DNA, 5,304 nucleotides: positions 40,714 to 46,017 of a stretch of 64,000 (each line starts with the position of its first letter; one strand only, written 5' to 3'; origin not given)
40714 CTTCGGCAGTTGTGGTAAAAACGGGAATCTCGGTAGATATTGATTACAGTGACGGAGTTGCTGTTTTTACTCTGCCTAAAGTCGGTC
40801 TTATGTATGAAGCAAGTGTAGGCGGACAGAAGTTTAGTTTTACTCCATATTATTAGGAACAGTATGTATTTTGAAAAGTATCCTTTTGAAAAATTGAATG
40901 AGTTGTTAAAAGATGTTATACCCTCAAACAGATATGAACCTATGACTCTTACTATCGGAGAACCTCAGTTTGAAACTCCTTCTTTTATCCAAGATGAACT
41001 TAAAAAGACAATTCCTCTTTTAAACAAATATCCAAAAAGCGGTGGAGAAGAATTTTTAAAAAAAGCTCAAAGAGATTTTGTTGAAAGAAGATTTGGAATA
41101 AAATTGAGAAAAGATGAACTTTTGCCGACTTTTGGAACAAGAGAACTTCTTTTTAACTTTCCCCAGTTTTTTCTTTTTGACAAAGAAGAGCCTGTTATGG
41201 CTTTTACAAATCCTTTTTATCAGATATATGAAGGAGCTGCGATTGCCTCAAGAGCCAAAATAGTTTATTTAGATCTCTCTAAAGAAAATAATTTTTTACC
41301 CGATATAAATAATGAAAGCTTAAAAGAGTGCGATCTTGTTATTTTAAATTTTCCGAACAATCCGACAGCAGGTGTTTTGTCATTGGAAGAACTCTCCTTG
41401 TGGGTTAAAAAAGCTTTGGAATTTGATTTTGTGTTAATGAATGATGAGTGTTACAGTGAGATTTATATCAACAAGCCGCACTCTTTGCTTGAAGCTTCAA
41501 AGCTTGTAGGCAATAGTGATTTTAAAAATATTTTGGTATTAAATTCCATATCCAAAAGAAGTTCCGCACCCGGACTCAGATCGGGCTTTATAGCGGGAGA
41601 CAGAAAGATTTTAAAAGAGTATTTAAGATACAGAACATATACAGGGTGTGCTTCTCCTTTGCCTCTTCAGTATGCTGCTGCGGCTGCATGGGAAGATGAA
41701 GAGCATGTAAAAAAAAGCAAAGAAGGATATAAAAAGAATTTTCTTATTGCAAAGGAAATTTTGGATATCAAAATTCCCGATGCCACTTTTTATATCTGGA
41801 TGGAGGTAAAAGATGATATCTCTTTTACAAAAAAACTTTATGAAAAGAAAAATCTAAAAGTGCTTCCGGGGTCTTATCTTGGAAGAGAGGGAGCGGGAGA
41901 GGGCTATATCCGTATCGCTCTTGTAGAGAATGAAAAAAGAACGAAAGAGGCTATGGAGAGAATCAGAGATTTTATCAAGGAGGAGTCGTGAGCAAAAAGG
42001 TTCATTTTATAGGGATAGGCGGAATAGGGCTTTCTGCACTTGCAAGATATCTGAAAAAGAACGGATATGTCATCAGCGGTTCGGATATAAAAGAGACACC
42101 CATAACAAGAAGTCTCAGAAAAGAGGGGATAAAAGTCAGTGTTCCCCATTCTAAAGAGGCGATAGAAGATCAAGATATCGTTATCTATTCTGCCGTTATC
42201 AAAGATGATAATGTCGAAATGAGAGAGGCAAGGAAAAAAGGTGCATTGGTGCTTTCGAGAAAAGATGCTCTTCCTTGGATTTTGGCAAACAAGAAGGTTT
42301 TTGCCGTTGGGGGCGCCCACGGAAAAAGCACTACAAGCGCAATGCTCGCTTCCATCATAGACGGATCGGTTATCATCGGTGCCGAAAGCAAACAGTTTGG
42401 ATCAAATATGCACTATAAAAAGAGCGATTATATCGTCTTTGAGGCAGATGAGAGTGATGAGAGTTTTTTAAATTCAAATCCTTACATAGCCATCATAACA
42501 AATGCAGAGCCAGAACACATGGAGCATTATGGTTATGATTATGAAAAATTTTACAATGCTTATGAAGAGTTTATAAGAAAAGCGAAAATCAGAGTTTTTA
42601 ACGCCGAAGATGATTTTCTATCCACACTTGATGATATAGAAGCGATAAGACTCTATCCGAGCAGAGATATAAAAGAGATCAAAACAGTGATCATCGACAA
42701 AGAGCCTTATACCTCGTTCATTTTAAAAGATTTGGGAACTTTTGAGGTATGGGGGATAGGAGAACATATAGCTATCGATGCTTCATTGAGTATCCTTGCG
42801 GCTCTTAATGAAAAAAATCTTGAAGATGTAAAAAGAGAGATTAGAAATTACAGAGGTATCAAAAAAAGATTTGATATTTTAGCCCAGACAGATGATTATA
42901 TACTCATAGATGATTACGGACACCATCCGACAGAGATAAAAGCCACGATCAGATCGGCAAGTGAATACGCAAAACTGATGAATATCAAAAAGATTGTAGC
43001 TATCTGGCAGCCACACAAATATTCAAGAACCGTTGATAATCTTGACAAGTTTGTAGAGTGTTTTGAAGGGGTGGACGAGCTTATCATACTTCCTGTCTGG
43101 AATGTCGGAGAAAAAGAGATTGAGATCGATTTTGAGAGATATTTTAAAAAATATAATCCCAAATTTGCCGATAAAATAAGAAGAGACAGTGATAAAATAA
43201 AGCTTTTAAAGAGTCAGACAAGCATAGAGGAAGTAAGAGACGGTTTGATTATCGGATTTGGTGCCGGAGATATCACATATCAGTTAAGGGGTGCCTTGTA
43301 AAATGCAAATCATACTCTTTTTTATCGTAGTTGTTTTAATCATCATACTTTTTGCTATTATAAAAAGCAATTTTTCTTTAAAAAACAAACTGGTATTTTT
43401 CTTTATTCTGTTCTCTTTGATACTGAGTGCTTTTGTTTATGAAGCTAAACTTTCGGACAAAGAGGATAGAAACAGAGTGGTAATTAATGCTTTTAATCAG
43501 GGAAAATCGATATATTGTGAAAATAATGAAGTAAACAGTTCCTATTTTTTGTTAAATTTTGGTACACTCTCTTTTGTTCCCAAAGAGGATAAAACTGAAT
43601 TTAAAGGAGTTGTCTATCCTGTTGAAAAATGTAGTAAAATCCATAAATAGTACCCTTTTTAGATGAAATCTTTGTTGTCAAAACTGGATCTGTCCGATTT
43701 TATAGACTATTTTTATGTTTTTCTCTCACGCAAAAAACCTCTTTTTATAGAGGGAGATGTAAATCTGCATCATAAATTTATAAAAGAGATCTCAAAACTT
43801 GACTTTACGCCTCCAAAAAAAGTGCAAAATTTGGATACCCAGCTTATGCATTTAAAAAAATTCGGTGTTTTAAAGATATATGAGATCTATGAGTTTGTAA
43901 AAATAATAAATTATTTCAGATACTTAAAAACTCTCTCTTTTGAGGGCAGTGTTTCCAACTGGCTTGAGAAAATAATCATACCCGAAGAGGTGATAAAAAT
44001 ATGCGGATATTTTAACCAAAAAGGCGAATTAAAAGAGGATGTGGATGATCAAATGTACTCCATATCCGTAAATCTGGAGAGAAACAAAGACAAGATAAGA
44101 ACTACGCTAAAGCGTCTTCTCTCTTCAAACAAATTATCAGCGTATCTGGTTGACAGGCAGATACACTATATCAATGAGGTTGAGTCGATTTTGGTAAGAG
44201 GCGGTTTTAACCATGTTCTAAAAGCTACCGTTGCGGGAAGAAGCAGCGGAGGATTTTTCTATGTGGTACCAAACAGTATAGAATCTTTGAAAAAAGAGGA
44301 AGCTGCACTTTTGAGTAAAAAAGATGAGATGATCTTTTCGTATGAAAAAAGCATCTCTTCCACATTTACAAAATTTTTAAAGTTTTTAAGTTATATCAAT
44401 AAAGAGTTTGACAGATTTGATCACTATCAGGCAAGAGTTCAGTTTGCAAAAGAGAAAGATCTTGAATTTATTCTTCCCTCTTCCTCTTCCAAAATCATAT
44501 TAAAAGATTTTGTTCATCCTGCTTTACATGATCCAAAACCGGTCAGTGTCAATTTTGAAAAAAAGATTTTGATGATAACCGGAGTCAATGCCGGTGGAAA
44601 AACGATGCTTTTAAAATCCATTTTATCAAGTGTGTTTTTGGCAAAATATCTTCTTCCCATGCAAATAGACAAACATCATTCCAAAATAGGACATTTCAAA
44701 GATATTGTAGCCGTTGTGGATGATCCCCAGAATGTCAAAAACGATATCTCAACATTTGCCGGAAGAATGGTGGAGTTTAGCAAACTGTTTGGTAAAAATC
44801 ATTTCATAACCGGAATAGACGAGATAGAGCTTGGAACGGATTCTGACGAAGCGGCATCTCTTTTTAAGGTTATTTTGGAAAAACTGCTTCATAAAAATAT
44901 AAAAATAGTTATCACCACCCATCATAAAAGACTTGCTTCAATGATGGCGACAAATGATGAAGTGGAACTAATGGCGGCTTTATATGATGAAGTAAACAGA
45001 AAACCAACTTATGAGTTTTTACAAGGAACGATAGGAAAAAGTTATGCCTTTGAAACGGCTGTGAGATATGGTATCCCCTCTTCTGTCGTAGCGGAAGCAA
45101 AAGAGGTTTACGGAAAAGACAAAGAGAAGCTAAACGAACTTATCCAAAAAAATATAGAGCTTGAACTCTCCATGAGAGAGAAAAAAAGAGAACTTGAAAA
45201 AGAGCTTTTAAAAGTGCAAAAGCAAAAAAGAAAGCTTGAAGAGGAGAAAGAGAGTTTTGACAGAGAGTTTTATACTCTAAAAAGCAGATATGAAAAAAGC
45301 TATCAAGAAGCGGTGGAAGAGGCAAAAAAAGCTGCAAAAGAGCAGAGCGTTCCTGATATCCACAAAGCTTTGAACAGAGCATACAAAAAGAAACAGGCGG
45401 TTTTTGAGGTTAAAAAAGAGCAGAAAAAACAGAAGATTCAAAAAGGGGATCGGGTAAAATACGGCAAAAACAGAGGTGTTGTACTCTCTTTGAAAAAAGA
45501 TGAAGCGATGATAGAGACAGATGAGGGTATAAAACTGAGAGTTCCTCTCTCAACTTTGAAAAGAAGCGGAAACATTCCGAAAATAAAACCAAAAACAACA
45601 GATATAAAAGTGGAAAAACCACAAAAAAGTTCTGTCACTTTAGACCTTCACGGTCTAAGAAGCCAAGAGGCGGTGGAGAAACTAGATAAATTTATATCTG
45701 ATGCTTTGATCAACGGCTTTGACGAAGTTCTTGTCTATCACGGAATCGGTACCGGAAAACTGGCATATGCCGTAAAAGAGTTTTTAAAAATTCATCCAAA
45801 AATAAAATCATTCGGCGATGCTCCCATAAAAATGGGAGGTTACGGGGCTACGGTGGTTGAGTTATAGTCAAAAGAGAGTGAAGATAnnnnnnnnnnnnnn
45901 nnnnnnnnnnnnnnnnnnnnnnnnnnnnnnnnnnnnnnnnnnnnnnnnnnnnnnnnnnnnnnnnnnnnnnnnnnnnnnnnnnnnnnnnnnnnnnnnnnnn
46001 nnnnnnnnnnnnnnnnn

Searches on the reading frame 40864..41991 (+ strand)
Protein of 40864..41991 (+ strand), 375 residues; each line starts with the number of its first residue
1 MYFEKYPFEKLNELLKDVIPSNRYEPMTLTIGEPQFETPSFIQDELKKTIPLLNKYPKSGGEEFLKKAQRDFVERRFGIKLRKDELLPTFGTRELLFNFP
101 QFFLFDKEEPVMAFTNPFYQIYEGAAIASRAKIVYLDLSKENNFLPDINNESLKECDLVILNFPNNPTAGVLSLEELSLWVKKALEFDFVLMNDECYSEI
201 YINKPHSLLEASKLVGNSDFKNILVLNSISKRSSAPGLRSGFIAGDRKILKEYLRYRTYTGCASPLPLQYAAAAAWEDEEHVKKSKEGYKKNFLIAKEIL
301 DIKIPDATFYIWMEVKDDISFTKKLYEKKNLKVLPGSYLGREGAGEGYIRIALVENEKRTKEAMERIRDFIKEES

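Call 55: search_protein_families(library=pfam, proteins=[window:40864-41991:+], max_evalue=0.00001)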
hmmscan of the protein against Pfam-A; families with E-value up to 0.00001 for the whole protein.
window:40864-41991:+ (375 aa): 1 family
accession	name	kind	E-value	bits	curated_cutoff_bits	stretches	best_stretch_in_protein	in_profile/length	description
PF00155.27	Aminotran_1_2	-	2.2e-36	126.2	19.7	1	27-367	4-361/361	Aminotransferase class I and II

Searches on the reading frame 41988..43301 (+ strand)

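Call 55: search_protein_families(library=pfam, proteins=[window:41988-43301:+], max_evalue=0.00001)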
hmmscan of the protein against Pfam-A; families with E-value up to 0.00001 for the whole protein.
window:41988-43301:+ (437 aa): 3 families
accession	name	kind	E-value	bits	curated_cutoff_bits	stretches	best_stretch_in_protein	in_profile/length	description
PF01225.30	Mur_ligase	-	4.5e-23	81.9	21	1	4-102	1-94/95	Mur ligase family, catalytic domain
PF02875.26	Mur_ligase_C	-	4.5e-10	40.9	28.4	1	294-382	2-84/127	Mur ligase, glutamate ligase domain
PF08245.18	Mur_ligase_M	-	2.4e-09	37.9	24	1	107-214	1-131/200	Mur ligase middle domain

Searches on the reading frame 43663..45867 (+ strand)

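Call 68: search_protein_families(library=pfam, proteins=[window:43663-45867:+], max_evalue=0.00001)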
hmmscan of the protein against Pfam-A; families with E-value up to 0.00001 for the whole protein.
window:43663-45867:+ (734 aa): 2 families
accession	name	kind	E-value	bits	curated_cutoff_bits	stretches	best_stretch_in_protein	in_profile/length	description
PF01713.27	Smr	-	2.8e-23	82.3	25.7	1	660-734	1-76/77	Smr domain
PF00488.27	MutS_V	-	2.9e-15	57.2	30.2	1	304-483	2-184/188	MutS domain V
